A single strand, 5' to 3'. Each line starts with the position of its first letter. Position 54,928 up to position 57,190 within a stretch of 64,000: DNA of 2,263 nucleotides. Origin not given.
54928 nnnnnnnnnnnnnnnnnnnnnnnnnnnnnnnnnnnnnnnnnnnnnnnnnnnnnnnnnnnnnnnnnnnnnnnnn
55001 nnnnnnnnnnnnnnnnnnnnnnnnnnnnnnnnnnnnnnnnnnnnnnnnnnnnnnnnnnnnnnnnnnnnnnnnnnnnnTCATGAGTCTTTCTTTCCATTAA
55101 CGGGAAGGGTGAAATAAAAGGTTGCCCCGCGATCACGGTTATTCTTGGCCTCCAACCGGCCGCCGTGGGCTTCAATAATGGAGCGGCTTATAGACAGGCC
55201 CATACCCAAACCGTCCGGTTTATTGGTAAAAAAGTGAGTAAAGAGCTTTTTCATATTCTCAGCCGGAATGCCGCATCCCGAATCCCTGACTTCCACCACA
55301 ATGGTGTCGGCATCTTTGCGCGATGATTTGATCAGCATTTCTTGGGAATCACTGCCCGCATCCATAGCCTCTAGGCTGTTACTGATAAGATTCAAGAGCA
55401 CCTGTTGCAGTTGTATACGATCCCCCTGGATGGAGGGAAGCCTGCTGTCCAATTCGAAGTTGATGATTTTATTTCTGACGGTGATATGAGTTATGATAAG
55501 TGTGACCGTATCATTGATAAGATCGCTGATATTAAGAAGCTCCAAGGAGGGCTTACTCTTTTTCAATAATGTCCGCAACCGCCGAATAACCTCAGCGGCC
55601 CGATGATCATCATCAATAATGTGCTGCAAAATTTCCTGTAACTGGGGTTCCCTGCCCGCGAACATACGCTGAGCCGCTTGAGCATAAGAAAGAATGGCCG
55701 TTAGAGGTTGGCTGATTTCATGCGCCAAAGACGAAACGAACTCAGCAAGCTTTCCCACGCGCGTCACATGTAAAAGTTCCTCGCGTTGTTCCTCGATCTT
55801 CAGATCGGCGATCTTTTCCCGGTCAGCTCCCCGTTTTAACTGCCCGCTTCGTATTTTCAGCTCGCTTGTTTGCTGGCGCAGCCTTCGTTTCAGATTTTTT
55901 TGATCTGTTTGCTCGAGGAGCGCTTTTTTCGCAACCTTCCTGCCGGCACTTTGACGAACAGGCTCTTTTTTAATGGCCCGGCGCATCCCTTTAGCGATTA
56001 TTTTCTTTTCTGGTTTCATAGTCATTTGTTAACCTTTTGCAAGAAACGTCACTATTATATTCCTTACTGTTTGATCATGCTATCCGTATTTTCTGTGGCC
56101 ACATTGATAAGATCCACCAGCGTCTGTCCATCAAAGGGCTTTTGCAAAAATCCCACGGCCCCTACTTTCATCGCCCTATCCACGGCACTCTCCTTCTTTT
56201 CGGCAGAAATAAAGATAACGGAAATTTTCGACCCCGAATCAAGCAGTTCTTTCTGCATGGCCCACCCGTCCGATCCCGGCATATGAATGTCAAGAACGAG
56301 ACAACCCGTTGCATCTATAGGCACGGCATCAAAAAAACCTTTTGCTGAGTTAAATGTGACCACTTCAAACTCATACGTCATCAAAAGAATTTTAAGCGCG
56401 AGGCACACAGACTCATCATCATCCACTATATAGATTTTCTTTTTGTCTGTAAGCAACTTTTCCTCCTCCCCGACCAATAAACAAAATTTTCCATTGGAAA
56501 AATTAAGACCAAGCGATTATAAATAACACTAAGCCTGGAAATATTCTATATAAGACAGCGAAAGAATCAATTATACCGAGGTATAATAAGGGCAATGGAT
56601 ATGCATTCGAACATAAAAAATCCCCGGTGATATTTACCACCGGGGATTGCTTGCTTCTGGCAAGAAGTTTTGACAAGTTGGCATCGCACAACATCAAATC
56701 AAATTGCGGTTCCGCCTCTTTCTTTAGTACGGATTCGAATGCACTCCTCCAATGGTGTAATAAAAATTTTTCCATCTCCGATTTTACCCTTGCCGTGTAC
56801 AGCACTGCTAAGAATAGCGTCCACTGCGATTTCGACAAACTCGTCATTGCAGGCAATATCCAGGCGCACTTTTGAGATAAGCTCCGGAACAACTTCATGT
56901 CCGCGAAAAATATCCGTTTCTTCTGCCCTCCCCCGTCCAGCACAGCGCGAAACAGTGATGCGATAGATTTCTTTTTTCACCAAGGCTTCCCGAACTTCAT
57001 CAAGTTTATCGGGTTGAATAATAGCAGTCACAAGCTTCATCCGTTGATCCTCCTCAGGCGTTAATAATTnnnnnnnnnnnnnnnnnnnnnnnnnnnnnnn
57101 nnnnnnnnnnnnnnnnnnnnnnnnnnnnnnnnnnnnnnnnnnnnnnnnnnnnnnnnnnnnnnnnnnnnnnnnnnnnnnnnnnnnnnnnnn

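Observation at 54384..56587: Conserved 22-nt motif present in two minus-strand leader regions (candidate regulon signature of the local FixJ/NarL-type regulator)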

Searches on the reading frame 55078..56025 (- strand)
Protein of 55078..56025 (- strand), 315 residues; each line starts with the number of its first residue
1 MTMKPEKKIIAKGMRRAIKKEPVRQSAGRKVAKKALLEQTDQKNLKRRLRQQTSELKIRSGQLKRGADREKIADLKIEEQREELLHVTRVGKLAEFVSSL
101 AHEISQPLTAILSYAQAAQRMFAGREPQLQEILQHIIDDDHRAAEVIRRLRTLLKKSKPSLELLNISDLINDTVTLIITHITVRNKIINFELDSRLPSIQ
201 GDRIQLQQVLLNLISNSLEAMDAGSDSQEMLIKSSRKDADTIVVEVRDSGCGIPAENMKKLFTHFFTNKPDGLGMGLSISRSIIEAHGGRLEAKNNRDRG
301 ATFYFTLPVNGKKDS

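Call 7: search_protein_families(library=pfam, proteins=[window:55078-56025:-], max_evalue=0.01)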
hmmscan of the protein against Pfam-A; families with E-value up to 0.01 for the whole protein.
window:55078-56025:- (315 aa): 3 families
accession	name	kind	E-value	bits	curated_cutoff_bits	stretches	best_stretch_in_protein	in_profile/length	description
PF02518.31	HATPase_c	-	5.7e-26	91.6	26.4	1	201-309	1-109/111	Histidine kinase-, DNA gyrase B-, and HSP90-like ATPase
PF00512.31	HisKA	-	1.4e-10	41.5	26.9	1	93-155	2-62/66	His Kinase A (phospho-acceptor) domain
PF14501.12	HATPase_c_5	-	0.0001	22.6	22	1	204-297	4-92/102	GHKL domain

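Call 43: search_protein_families(library=ncbifam, max_evalue=0.00001, proteins=[window:55078-56025:-])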
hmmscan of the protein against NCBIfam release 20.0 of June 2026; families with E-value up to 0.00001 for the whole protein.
window:55078-56025:- (315 aa): 75 families (the best 25 are shown)
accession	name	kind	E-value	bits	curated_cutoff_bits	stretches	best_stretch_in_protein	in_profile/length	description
NF041777.1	sens_FixL_Rhizob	equivalog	1.1e-59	202.4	850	1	74-310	243-482/485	sensor protein FixL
NF008468.0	PRK11360.1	equivalog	8e-51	173.1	646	1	79-313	382-612/616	two-component system sensor histidine kinase AtoS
NF007688.0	PRK10364.1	equivalog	8.3e-40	136.9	479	1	75-313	227-455/460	two-component system sensor histidine kinase ZraS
NF010411.0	PRK13837.1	equivalog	9.1e-35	119.9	647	1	81-313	438-679/828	two-component system VirA-like sensor kinase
NF040750.1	tetrathio_HK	equivalog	3e-32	111.8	750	1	73-298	318-543/555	tetrathionate respiration histidine kinase TtrS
NF052574.1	HisKinEspCMyxo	equivalog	6.4e-32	110.6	1200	1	84-310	408-638/785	serine histidine kinase EspC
NF047794.1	HisKinPtgB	equivalog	2.3e-31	108.8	1000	1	24-295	373-641/656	two-component system sensor histidine kinase PgtB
NF053867.1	SprKinKinDBac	equivalog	1e-29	103.4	775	1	77-310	273-498/500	sporulation kinase KinD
NF006800.0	PRK09303.1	equivalog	1.1e-29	103.6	342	1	47-312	107-380/383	histidine kinase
NF047497.1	HK_LIC_12097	equivalog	3e-28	98.6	500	1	70-309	126-366/367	LIC_12097 family sensor histidine kinase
NF033092.0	HK_WalK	equivalog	3.2e-28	98.7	725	1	95-309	374-594/594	cell wall metabolism sensor histidine kinase WalK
NF046044.1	PnpS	equivalog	4.8e-28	98.3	400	1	93-308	166-390/390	two-component system histidine kinase PnpS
NF047466.1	hybrid_RR_LvrB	exception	3.6e-27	95.5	500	1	61-309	126-376/377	hybrid histidine kinase/response regulator LvrB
TIGR02966.1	phoR_proteo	equivalog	6.7e-26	91.1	334.2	1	88-306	105-332/333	phosphate regulon sensor histidine kinase PhoR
NF041880.1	EPS_EpsF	equivalog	4.2e-25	88.2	900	1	96-308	277-492/492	response regulator EpsF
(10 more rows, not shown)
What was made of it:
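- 55078..56025 (-): Histidine kinase, 315 aa: basic coiled-coil N-terminus, HisKA and HATPase; FixL-like transmitter with no sensor domain. Calls 7, 43.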

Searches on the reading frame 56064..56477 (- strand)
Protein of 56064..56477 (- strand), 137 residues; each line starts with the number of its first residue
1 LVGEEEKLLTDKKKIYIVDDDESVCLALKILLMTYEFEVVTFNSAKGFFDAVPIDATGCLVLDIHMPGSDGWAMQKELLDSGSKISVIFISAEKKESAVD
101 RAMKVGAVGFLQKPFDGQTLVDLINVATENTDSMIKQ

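Call 7: search_protein_families(library=pfam, proteins=[window:56064-56477:-], max_evalue=0.01)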
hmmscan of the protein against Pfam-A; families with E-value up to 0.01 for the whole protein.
window:56064-56477:- (137 aa): 1 family
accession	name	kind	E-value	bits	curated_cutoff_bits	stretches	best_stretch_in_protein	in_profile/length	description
PF00072.30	Response_reg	-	7.9e-23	81.2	30.2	1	15-124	1-110/111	Response regulator receiver domain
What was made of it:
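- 56064..56456 (-): Stand-alone receiver (REC) protein, 130 aa, TTG start after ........; phospho-acceptor residues present; putative feedback modulator. Pfam Response_reg (call 7).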

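Call 43: search_protein_families(library=ncbifam, max_evalue=0.00001, proteins=[window:56064-56456:-])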
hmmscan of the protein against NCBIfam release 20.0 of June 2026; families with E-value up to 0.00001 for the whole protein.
window:56064-56456:- (130 aa): 60 families (the best 25 are shown)
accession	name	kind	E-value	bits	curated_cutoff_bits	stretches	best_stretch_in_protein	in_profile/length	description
NF006900.1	PRK09390.1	equivalog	1e-27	97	255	1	3-126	2-125/203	response regulator FixJ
NF040749.1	tetrathio_RR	equivalog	8.9e-23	81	290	1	8-128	2-122/191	tetrathionate respiration response regulator TtrR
TIGR01818.1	ntrC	equivalog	3.6e-18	65.6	558.6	1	8-126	1-119/463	nitrogen regulation protein NR(I)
NF047793.1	ResRegPgtA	equivalog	7.4e-17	61.3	650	1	1-130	1-130/414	two-component system response regulator PgtA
NF051850.1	RespRegRprY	equivalog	3.3e-15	56.1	370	1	4-118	3-117/234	response regulator transcription factor RprY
NF008176.1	PRK10923.1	equivalog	3.5e-15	55.6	620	1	5-121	3-119/469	nitrogen regulation protein NR(I)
NF007005.1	PRK09468.1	equivalog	3.7e-14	52.7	331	1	5-118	3-116/237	osmolarity response regulator transcription factor OmpR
NF053854.1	RespRegPhoBBctds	equivalog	3.1e-13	49.6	270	1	8-114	1-108/225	two-component system response regulator PhoB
NF040689.1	MtrAB_MtrA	equivalog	5.7e-13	48.7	300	1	8-119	1-111/219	MtrAB system response regulator MtrA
NF008469.0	PRK11361.1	equivalog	6.8e-12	44.8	714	1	3-120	2-119/461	acetoacetate metabolism transcriptional regulator AtoC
NF041733.1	resp_reg_CseB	equivalog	1.4e-11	44.2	350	1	7-117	2-111/228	two-component system response regulator CseB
NF007689.0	PRK10365.1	equivalog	1.6e-11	43.6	760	1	1-124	1-124/441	sigma-54-dependent response regulator transcription factor ZraR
NF008296.0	PRK11083.1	equivalog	6e-11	42.2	273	1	5-115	3-112/228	two-component system response regulator CreB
NF045717.1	DVU0259_DivK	exception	9.9e-11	41.8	160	1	5-118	2-113/117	DVU0259 family response regulator domain-containing protein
NF049963.1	RespRegFlgRCampy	domain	1.6e-10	40.5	750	1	8-118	3-110/429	fla regulon two-component system response regulator FlgR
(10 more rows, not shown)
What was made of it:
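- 56064..56456 (-): Nearest NCBIfam model is the FixJ receiver (call 43).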

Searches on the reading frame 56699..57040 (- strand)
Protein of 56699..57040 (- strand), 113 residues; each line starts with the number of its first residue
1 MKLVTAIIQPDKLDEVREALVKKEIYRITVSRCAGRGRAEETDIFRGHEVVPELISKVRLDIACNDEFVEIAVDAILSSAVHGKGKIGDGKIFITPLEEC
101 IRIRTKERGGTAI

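Call 7: search_protein_families(library=pfam, proteins=[window:56699-57040:-], max_evalue=0.01)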
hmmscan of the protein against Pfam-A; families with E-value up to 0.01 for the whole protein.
window:56699-57040:- (113 aa): 1 family
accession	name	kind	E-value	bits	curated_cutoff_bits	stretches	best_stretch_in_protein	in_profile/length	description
PF00543.27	P-II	-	6.5e-23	81.4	25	1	1-107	1-102/102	Nitrogen regulatory protein P-II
